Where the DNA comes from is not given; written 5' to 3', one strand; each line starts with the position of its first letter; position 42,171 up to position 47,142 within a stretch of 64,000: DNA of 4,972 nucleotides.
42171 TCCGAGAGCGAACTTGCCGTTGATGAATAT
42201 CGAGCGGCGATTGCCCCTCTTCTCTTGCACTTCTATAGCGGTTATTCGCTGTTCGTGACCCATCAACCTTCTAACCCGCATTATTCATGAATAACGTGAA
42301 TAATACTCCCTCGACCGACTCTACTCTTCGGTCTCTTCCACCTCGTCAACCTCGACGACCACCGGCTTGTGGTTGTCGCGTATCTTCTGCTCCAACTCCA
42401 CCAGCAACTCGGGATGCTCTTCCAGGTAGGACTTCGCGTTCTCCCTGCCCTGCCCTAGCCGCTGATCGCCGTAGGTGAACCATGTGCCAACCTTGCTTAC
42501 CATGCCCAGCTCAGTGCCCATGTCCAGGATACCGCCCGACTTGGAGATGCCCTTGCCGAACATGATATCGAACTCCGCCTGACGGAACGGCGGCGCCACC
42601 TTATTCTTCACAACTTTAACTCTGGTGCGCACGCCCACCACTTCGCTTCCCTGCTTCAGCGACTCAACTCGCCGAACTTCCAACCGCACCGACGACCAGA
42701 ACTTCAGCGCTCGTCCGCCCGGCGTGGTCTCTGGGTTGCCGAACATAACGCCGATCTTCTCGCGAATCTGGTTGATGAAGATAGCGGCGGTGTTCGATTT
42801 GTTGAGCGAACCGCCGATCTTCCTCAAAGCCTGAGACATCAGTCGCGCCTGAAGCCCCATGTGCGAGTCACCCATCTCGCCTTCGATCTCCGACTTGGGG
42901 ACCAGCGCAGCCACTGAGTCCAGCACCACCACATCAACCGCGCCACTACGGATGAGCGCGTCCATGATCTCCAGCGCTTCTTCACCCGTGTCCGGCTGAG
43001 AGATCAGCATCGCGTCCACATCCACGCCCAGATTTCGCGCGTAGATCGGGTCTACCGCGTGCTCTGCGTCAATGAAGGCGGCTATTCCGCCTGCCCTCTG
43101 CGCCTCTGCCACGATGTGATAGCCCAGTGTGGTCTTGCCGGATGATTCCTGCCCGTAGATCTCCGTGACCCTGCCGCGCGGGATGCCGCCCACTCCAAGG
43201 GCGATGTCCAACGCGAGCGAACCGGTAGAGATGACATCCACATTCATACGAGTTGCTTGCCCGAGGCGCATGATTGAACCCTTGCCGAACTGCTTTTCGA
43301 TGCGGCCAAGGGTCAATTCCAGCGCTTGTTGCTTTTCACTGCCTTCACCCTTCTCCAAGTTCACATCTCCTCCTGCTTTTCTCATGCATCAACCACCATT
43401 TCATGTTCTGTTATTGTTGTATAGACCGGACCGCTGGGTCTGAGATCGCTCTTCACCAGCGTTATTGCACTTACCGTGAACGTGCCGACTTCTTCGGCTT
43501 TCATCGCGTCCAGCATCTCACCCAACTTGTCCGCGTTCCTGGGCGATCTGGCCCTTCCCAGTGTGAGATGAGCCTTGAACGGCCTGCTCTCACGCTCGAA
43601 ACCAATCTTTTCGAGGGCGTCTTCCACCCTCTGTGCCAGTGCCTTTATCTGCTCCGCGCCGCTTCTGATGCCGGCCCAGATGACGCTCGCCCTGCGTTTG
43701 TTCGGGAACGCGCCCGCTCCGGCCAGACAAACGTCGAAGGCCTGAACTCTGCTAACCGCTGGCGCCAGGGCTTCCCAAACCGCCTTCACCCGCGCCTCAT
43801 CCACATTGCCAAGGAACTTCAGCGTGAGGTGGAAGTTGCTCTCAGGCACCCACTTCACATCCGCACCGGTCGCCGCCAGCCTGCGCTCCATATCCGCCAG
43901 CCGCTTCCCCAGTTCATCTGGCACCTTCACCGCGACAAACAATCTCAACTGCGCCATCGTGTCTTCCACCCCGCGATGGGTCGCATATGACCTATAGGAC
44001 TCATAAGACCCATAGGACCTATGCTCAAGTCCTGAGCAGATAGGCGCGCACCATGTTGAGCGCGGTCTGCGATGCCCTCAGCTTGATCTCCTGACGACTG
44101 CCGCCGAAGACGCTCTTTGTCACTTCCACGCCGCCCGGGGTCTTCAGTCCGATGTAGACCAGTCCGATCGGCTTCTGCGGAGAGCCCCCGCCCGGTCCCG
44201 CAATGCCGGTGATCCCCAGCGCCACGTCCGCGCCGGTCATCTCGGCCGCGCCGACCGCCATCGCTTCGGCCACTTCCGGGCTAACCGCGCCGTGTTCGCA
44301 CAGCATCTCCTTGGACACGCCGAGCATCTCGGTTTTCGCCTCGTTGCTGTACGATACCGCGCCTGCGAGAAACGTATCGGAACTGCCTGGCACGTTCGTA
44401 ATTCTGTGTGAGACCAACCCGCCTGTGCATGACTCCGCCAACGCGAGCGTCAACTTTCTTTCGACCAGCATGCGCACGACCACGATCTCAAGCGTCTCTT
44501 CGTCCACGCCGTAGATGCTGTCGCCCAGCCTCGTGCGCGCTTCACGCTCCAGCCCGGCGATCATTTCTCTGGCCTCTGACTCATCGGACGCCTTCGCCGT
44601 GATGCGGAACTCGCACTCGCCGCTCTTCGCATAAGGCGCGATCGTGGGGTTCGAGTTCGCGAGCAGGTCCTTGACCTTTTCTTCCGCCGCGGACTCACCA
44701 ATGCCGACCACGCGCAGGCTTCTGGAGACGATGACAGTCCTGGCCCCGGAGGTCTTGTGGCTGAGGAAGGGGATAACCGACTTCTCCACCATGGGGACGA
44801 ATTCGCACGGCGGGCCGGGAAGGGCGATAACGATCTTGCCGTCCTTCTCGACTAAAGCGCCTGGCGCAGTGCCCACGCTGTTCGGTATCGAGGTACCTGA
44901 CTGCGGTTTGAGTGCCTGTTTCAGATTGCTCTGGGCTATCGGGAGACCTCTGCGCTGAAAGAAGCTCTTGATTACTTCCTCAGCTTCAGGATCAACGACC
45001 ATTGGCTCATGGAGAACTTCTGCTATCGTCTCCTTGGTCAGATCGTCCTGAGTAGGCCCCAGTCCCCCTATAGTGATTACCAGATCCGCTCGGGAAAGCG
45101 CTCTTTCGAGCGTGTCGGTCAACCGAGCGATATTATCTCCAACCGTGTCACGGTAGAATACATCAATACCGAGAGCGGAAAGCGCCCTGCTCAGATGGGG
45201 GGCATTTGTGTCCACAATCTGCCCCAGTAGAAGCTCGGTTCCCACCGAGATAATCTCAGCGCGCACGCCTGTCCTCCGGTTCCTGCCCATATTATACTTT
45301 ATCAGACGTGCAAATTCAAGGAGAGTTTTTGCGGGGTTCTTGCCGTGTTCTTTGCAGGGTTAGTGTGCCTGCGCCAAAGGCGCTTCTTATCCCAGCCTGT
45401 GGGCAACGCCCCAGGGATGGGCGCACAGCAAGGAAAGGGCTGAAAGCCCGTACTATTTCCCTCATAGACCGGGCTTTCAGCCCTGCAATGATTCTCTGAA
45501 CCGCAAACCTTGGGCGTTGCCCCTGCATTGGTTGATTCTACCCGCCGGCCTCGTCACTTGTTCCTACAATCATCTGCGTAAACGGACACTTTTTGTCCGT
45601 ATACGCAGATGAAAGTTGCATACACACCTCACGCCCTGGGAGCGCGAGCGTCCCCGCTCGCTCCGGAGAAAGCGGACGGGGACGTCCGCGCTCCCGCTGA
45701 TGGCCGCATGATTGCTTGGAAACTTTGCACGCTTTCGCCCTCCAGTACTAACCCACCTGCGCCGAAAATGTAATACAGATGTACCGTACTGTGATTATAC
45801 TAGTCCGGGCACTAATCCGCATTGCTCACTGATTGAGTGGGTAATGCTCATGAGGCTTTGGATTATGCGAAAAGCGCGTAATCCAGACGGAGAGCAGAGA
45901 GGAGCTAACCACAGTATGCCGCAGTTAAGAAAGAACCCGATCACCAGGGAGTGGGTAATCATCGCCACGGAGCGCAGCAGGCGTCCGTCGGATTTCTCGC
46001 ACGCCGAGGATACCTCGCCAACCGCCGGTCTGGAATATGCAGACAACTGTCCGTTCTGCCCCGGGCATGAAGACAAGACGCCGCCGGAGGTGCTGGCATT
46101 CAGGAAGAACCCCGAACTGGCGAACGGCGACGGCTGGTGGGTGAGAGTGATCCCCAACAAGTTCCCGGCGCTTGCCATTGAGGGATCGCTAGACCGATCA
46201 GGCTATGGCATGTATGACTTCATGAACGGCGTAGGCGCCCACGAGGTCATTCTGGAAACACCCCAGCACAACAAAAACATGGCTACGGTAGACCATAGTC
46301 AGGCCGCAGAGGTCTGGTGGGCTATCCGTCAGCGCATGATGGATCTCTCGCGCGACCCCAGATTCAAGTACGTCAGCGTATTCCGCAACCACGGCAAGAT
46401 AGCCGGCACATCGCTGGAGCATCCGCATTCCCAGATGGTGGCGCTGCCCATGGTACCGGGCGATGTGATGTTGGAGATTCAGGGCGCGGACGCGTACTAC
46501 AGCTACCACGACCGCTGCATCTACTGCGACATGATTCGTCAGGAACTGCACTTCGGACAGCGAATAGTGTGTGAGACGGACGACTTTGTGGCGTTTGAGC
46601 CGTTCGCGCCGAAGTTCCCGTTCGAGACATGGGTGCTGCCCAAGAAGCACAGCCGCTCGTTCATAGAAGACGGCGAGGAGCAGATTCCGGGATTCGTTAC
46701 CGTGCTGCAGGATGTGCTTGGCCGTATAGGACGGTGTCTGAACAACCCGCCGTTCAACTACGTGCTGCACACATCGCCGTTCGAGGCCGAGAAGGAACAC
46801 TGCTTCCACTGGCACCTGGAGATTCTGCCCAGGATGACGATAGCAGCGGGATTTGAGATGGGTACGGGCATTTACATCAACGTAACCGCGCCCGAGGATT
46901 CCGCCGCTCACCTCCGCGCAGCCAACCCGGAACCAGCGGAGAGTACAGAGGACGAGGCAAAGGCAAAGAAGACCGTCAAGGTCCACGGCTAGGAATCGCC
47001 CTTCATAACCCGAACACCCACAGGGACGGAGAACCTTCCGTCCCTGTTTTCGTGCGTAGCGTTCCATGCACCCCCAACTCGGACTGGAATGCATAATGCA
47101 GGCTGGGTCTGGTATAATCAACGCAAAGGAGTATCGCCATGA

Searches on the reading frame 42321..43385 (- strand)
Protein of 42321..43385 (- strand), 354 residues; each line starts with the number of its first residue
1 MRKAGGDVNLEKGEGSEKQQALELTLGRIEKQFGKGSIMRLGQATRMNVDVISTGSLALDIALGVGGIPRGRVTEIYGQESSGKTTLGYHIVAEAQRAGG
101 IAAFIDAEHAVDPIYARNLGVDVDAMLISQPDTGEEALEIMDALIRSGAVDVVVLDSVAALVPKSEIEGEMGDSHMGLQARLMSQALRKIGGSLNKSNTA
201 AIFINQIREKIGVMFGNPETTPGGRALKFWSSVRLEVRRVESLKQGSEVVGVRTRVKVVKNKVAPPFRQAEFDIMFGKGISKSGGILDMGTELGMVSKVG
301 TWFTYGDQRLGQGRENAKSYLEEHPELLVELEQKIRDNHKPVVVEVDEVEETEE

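Call 20: search_protein_families(library=pfam, proteins=[window:42321-43385:-])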
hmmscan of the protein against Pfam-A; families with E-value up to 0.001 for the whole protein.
window:42321-43385:- (354 aa): 4 families
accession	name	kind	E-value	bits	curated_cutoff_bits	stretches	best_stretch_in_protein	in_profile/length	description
PF00154.27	RecA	-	1.4e-139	464.3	27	1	20-281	1-262/262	recA bacterial DNA recombination protein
PF21096.2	RecA_C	-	4.7e-24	84.7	27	1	284-339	1-56/57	RecA C-terminal domain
PF08423.17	Rad51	-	1.7e-09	37.7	22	1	46-240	2-212/244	Rad51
PF06745.19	ATPase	-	4.2e-08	33.3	26.6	1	53-127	2-78/231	KaiC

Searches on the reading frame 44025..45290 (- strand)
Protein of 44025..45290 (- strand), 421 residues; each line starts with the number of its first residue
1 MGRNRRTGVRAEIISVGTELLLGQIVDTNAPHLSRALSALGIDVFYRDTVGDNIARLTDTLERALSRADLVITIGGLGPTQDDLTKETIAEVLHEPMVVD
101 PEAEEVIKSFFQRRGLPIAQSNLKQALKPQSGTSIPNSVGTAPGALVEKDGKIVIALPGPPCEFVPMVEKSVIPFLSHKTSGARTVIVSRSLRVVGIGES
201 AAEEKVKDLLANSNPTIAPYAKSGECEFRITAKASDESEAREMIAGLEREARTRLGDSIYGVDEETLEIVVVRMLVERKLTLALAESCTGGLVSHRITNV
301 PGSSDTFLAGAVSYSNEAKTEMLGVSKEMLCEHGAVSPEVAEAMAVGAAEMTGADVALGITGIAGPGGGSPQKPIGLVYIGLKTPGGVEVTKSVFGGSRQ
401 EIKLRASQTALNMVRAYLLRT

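Call 20: search_protein_families(library=pfam, proteins=[window:44025-45290:-])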
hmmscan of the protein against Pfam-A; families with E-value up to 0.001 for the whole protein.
window:44025-45290:- (421 aa): 3 families
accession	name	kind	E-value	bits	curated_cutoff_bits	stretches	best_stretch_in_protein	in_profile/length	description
PF02464.23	CinA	-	8.3e-55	185.1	23.5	1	265-417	2-154/155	Competence-damaged protein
PF00994.29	MoCF_biosynth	-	2.1e-38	131.7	26.6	1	12-178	1-144/144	Probable molybdopterin binding domain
PF18146.6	CinA_KH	-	4e-27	94.5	27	1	189-261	1-73/73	Damage-inducible protein CinA KH domain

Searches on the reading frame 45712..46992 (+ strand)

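Call 20: search_protein_families(library=pfam, proteins=[window:45712-46992:+])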
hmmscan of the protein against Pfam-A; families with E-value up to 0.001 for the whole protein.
window:45712-46992:+ (426 aa): 4 families
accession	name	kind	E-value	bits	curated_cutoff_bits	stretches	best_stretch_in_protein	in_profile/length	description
PF16268.10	DUF4921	-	2.1e-15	57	28.5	1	209-396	211-388/425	Domain of unknown function (DUF4921)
PF01087.27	GalP_UDP_transf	-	6.7e-15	56.4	22.1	1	68-249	10-184/184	Galactose-1-phosphate uridyl transferase, N-terminal domain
PF02744.22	GalP_UDP_tr_C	-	1.1e-11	45.2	29.2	1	259-371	5-119/165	Galactose-1-phosphate uridyl transferase, C-terminal domain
PF16285.10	DUF4931_N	-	5.9e-07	30.1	24.1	1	178-245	54-121/124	Domain of unknown function (DUF4931) N-terminal domain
